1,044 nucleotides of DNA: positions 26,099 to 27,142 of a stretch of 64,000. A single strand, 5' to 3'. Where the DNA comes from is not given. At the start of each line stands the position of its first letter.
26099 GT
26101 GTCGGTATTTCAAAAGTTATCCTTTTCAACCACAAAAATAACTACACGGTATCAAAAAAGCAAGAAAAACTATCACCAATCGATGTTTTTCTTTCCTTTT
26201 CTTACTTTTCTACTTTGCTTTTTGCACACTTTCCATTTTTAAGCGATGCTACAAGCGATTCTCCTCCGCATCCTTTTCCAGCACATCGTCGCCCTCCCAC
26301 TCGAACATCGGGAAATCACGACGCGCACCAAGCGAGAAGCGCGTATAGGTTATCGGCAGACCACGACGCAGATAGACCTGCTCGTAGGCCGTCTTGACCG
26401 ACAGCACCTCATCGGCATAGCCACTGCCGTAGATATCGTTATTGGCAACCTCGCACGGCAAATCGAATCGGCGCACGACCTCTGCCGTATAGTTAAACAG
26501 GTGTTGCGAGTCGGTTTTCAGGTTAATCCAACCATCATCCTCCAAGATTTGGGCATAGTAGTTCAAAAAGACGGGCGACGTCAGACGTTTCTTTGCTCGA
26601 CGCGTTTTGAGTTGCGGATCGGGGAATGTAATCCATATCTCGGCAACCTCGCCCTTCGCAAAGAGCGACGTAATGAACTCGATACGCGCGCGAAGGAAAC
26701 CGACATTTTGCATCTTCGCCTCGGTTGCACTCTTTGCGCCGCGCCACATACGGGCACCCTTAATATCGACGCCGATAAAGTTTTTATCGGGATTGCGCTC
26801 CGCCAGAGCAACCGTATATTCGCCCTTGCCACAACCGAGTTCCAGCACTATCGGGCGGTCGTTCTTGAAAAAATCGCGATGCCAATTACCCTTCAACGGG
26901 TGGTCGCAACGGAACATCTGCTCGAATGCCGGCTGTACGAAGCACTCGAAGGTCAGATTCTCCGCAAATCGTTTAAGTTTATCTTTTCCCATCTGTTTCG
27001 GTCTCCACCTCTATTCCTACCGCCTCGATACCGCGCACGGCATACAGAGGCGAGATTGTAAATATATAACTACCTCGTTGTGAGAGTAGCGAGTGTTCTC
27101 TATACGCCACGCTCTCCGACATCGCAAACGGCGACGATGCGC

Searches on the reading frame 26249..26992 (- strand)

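Call 26: search_protein_families(library=ncbifam, proteins=[window:26249-26992:-])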
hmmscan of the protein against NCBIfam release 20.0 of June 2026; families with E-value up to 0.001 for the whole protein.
window:26249-26992:- (247 aa): 8 families
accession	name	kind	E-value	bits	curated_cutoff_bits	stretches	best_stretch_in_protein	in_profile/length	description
NF001080.0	PRK00121.2-2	equivalog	3.1e-86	288.2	132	1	1-221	2-222/224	tRNA (guanosine(46)-N7)-methyltransferase TrmB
TIGR00091.1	TIGR00091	equivalog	1.1e-34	119.6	112.65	1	39-179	10-151/194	tRNA (guanosine(46)-N7)-methyltransferase TrmB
NF010719.0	PRK14121.1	equivalog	2.7e-17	62.9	402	1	36-176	113-251/396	tRNA (guanosine(46)-N7)-methyltransferase TrmB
NF002421.0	PRK01544.1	equivalog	3.5e-15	55.7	567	1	41-196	343-497/524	bifunctional peptide chain release factor N(5)-glutamine methyltransferase PrmC/tRNA (guanosine(46)-N7)-methyltransferase TrmB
TIGR02072.1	BioC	equivalog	9.3e-06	25.6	184.95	1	45-104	34-88/244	malonyl-ACP O-methyltransferase BioC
NF043040.1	corrin_prot_MT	hypoth_equivalog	0.00029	20.3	180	1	47-117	43-112/216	corrinoid protein-associated methyltransferase CpaM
TIGR04543.1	ketoArg_3Met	equivalog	0.00058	19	425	1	48-96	152-200/336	2-ketoarginine methyltransferase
TIGR03534.1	RF_mod_PrmC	equivalog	0.00063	19.3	199.1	1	43-104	85-147/253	peptide chain release factor N(5)-glutamine methyltransferase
